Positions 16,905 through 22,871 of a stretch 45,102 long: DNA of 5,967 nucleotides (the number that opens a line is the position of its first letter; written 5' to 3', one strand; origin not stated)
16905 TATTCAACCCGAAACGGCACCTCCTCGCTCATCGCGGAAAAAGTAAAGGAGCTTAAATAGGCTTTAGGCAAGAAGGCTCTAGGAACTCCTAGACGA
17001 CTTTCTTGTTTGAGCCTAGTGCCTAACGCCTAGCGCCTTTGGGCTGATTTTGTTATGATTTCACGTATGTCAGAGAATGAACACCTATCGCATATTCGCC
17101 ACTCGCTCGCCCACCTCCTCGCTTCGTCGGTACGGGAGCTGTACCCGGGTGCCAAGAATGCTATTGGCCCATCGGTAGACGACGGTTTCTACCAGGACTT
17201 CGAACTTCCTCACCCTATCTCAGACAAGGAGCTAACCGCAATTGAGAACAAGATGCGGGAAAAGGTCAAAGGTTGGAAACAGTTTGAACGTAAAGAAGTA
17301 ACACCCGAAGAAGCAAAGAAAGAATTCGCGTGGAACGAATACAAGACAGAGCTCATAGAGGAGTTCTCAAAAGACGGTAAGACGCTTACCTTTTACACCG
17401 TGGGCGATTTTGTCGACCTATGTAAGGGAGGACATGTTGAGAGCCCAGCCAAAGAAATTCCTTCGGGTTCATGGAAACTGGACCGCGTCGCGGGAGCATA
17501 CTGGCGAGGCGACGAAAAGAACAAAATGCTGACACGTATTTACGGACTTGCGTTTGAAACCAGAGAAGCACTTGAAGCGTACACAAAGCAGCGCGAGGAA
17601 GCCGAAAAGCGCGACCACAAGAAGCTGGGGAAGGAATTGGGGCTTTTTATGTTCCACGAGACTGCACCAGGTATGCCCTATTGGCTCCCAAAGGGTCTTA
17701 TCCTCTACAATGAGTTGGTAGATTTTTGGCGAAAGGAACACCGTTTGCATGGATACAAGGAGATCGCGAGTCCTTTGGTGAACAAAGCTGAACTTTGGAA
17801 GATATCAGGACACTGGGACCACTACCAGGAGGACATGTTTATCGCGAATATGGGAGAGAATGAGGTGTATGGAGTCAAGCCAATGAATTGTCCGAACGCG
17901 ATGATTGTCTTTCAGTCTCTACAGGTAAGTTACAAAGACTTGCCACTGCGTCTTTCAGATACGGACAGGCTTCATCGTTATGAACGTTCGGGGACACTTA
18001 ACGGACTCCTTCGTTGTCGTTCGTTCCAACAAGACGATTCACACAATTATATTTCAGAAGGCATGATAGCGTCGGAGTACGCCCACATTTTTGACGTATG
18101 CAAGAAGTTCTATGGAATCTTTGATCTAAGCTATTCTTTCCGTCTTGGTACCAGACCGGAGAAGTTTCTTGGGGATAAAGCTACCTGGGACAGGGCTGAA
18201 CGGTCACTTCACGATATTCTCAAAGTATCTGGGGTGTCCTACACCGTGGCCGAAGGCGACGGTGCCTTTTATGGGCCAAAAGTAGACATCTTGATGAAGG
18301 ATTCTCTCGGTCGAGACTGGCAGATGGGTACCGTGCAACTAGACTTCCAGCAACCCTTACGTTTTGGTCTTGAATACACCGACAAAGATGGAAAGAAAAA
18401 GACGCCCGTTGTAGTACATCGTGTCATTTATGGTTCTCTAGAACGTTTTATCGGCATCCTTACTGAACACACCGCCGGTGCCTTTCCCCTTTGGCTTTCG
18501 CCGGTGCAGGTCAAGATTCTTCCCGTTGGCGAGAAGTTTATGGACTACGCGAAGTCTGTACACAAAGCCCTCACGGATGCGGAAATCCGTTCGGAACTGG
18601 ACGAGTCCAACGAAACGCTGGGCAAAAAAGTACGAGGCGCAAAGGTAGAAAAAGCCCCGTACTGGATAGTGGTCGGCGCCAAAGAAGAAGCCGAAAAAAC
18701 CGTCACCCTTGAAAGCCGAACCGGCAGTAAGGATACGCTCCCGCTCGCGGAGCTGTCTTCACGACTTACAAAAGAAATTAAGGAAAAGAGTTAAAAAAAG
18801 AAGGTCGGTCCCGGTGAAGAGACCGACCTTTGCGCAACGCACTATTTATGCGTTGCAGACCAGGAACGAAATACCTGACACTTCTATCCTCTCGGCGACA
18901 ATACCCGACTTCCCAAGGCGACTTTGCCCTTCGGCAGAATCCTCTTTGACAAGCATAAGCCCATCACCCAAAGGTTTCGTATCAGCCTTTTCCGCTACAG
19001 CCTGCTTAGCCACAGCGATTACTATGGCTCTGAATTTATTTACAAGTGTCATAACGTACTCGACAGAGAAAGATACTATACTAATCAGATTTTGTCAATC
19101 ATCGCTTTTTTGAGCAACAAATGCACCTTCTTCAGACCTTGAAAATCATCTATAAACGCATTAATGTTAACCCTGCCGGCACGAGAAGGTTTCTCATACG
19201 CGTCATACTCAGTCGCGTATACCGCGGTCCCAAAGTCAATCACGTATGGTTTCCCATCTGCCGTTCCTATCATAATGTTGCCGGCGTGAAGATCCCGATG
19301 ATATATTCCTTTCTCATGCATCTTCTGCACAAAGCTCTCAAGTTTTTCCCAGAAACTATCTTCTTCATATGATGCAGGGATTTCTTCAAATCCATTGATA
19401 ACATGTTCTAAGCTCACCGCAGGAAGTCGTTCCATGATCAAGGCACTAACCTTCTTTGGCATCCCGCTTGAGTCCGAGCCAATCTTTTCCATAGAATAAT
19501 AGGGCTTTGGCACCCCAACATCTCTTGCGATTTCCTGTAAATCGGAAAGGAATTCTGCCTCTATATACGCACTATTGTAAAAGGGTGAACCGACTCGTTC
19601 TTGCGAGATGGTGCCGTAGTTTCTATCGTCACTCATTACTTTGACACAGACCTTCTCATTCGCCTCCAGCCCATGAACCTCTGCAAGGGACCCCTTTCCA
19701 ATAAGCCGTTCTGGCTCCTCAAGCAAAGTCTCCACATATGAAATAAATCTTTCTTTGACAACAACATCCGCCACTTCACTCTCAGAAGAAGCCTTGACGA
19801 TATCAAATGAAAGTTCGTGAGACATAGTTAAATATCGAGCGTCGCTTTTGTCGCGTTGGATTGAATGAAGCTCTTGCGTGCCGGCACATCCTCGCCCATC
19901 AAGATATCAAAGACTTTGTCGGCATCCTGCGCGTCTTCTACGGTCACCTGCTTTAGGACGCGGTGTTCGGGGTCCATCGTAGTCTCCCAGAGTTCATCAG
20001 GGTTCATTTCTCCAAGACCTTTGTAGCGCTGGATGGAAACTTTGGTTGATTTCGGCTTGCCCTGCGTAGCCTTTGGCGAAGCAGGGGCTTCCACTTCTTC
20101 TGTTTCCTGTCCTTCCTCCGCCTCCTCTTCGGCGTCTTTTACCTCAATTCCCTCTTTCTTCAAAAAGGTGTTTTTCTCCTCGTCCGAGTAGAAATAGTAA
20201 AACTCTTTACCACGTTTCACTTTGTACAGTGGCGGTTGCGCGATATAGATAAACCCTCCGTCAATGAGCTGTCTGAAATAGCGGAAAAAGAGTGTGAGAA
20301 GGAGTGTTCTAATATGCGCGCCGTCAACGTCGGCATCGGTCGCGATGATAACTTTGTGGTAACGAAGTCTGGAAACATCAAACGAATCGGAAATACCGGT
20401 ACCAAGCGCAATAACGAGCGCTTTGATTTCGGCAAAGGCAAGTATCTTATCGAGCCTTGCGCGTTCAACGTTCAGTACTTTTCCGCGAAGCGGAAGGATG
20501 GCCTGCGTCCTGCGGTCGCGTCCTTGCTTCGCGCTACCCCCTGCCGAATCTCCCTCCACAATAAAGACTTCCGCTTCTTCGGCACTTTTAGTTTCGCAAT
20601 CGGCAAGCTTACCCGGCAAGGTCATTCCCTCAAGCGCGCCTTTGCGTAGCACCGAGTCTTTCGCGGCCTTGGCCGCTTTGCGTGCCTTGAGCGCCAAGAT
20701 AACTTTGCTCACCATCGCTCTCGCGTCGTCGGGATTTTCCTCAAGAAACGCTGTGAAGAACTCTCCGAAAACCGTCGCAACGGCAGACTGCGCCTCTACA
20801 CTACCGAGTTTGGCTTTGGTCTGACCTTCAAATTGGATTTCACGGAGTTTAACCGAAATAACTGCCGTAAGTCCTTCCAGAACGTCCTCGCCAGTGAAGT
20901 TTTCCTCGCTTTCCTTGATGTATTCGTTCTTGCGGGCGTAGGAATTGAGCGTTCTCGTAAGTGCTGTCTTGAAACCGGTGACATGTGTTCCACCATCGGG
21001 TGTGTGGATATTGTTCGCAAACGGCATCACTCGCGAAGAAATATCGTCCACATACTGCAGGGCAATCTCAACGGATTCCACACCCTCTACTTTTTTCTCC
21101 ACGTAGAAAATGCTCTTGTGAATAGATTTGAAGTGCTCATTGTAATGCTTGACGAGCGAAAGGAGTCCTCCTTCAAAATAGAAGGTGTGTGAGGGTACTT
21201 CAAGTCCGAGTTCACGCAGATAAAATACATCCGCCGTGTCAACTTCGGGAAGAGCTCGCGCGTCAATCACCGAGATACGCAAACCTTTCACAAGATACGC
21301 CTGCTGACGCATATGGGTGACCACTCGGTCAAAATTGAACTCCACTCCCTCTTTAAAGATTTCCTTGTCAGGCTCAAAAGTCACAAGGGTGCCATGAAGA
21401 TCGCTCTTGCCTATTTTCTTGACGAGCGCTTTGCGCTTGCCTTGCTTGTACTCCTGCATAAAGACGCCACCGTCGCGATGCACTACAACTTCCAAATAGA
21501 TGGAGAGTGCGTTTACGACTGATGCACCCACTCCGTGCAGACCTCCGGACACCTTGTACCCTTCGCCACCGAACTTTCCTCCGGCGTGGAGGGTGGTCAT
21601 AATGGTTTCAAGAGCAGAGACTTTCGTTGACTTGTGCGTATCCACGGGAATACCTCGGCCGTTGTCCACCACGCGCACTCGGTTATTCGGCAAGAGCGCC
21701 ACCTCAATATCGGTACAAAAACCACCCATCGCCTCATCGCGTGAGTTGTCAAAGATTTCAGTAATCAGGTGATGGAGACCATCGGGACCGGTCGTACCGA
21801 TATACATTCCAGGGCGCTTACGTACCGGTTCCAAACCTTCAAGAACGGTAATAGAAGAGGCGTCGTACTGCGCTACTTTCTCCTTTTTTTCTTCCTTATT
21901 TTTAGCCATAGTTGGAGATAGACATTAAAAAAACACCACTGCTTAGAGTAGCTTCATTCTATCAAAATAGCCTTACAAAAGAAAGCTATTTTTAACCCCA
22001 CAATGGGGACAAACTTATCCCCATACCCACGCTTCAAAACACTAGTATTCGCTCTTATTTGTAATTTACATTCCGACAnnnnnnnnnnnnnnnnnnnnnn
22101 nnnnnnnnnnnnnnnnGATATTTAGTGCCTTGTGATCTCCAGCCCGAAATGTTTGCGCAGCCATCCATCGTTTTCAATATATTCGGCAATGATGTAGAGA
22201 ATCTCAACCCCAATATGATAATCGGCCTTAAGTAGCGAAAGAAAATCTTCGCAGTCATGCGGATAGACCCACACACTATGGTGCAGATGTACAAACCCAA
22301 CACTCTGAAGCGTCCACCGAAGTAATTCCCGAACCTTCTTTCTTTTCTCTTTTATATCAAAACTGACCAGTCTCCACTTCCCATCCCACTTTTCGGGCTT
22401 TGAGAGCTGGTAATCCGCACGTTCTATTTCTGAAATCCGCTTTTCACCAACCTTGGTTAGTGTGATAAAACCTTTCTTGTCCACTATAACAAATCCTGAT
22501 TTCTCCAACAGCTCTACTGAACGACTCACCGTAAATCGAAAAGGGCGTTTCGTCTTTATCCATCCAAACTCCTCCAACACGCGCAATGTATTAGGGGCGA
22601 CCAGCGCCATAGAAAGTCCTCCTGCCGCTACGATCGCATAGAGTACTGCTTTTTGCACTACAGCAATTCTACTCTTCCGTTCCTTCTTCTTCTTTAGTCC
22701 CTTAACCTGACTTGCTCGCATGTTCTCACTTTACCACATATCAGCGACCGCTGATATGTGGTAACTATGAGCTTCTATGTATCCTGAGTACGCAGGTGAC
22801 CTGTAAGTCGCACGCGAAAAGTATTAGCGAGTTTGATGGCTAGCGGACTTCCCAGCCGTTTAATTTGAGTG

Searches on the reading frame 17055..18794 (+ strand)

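Call 68: search_protein_families(library=pfam, max_evalue=0.0001, proteins=[window:17055-18794:+])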
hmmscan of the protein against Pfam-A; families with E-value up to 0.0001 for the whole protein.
window:17055-18794:+ (579 aa): 3 families
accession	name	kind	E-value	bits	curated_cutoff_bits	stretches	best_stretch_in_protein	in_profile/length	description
PF00587.30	tRNA-synt_2b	-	1.3e-34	120.2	29.3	1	269-472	8-178/179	tRNA synthetase class II core domain (G, H, P, S and T)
PF03129.25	HGTP_anticodon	-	1.1e-20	74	21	1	485-573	1-93/94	Anticodon binding domain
PF07973.19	tRNA_SAD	-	1.7e-07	31.6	24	1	112-163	2-44/44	Threonyl and Alanyl tRNA synthetase second additional domain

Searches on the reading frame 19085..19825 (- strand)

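Call 68: search_protein_families(library=pfam, max_evalue=0.0001, proteins=[window:19085-19825:-])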
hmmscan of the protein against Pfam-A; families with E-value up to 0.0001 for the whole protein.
window:19085-19825:- (246 aa): 4 families
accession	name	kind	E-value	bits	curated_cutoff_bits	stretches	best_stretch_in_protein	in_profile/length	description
PF00069.31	Pkinase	-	7.6e-11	42.3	31.7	1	39-206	4-150/263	Protein kinase domain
PF06293.20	Kdo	-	1.7e-08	34.6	21.3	1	101-200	71-168/207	Lipopolysaccharide kinase (Kdo/WaaP) family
PF01636.29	APH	-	3.8e-08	33.8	23.2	1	158-204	154-200/239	Phosphotransferase enzyme family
PF03109.22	ABC1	-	6.5e-08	32.4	22.9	1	128-205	144-218/244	ABC1 atypical kinase-like domain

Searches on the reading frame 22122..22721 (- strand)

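Call 68: search_protein_families(library=pfam, max_evalue=0.0001, proteins=[window:22122-22721:-])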
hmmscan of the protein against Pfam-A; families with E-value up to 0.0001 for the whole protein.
window:22122-22721:- (199 aa): 1 family
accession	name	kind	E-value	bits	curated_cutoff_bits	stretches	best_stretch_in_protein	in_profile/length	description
PF20803.2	PaaX_M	-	3e-19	69.3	24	1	110-183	2-75/83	PaaX protein central Cas2-like domain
